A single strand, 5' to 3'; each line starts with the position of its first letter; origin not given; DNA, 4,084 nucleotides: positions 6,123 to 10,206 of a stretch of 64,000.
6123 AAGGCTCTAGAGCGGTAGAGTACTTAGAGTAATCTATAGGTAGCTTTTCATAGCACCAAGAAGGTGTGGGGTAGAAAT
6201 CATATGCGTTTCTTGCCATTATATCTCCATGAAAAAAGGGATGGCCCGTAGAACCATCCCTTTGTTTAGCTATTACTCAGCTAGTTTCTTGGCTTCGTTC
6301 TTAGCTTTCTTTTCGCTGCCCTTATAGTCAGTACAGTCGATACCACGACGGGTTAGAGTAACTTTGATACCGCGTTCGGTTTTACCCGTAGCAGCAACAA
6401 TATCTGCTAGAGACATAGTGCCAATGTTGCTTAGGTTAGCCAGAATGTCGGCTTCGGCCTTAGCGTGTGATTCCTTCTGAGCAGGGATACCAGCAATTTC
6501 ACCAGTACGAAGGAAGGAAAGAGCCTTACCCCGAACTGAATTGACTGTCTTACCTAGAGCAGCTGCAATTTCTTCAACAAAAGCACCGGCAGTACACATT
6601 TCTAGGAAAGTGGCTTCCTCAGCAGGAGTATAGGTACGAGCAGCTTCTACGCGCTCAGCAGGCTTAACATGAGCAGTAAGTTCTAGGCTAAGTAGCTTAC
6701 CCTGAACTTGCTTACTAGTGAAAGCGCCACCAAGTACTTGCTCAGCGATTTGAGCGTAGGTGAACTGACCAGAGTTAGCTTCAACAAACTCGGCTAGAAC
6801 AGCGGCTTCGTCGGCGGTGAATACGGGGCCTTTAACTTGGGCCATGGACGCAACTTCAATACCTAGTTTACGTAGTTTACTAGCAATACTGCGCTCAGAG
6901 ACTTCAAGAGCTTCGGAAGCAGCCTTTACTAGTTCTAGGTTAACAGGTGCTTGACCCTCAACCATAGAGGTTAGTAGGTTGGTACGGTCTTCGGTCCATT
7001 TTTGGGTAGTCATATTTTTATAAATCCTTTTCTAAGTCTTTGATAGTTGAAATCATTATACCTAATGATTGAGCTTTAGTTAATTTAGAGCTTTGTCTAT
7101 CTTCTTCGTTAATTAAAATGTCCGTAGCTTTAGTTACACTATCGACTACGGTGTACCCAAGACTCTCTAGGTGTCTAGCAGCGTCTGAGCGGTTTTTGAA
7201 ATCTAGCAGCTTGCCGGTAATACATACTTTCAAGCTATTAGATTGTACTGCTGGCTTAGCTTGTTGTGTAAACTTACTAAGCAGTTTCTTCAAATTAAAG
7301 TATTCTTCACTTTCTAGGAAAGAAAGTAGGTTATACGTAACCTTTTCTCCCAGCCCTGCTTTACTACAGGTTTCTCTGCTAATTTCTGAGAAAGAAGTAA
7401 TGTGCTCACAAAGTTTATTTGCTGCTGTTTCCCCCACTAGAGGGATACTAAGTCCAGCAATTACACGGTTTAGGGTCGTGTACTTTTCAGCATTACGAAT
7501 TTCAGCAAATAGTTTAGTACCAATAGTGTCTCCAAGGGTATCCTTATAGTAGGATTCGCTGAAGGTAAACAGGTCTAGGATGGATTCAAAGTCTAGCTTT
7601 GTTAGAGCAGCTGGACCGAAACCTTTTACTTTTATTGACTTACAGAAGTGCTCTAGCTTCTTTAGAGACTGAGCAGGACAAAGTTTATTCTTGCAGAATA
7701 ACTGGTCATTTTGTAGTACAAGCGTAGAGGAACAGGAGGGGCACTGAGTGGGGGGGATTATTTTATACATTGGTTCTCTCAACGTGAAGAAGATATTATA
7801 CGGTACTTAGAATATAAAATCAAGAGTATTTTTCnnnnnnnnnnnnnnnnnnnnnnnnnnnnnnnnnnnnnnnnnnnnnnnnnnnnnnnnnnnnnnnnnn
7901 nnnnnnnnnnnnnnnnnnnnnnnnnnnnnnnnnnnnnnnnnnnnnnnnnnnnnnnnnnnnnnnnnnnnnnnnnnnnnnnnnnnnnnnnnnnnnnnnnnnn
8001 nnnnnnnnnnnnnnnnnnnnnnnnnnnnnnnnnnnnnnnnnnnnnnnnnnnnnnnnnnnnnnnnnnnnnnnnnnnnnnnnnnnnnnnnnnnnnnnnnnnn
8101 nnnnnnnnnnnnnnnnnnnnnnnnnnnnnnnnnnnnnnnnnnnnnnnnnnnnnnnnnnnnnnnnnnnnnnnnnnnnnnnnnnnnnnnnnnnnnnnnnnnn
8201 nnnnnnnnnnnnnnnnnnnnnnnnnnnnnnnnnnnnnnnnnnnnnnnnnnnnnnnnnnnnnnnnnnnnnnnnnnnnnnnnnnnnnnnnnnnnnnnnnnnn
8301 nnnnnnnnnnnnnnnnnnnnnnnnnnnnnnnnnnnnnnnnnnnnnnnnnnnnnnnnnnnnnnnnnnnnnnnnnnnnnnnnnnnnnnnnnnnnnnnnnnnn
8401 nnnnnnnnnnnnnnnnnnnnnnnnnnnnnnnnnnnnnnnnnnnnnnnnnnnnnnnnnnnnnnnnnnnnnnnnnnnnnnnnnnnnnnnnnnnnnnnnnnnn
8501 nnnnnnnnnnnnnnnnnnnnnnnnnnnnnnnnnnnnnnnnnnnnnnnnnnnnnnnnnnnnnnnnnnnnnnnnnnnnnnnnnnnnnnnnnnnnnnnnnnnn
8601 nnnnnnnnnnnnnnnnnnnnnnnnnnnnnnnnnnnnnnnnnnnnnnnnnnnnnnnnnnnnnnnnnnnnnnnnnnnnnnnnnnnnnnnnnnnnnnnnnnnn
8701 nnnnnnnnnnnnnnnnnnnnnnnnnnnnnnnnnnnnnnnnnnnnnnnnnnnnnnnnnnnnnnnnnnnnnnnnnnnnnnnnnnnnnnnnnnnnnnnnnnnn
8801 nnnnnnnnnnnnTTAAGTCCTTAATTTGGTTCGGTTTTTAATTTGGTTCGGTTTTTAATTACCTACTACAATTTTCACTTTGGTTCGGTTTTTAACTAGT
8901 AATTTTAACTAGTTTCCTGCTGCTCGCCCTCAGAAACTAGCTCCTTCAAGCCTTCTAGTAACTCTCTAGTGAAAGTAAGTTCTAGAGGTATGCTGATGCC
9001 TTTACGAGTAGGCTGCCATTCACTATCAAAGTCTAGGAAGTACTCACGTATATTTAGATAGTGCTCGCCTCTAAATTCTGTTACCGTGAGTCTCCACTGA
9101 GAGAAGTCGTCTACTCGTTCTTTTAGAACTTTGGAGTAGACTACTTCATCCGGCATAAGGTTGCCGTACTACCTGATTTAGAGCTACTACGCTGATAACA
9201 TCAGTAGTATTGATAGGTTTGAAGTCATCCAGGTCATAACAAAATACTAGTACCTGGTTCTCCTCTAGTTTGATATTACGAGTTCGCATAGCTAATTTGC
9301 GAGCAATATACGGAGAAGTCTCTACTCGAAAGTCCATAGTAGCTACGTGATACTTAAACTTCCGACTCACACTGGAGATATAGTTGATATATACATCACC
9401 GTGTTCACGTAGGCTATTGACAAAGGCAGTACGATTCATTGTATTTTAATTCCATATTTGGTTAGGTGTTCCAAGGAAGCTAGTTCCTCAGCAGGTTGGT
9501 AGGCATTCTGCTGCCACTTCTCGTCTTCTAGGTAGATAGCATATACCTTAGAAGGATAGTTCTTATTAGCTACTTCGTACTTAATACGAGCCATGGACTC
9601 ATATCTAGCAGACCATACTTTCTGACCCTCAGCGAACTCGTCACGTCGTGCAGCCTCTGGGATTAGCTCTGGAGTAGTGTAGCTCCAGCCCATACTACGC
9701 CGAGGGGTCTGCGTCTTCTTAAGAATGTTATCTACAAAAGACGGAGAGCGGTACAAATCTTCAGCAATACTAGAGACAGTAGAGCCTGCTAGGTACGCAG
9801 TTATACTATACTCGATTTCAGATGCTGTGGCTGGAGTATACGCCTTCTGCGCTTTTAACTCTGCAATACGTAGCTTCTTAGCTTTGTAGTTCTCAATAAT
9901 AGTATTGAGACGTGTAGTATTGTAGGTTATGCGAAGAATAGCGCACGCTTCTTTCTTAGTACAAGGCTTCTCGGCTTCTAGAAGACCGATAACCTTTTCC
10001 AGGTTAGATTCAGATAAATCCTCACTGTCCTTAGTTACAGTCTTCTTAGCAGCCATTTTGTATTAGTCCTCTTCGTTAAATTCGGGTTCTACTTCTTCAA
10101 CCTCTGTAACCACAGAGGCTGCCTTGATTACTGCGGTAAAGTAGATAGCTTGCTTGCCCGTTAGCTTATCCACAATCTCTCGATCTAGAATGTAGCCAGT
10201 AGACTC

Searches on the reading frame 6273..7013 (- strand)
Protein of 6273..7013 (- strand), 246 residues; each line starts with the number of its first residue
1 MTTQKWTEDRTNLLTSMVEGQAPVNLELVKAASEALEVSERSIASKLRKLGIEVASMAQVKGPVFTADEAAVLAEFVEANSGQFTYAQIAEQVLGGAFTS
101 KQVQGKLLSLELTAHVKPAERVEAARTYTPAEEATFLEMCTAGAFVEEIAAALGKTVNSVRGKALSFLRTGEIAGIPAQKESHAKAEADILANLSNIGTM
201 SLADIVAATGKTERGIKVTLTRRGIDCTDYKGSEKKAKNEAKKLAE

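Call 64: search_protein_families(library=pfam, proteins=[window:6273-7013:-], max_evalue=0.001)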
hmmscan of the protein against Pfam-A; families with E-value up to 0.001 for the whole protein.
window:6273-7013:- (246 aa): 1 family
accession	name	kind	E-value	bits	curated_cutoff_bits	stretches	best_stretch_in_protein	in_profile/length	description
PF08281.18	Sigma70_r4_2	-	8.9e-05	22.5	25.7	0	147-161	30-44/54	Sigma-70, region 4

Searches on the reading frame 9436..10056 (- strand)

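Call 64: search_protein_families(library=pfam, proteins=[window:9436-10056:-], max_evalue=0.001)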
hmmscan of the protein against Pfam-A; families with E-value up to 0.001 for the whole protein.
window:9436-10056:- (206 aa): 0 families

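Call 93: search_protein_families(library=phrogs, proteins=[window:9436-10056:-], max_evalue=0.001)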
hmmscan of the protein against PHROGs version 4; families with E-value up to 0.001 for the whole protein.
window:9436-10056:- (206 aa): 1 family
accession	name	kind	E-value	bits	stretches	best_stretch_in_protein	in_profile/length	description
phrog_3611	-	DNA, RNA and nucleotide metabolism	9e-44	150.3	1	7-205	5-198/230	helicase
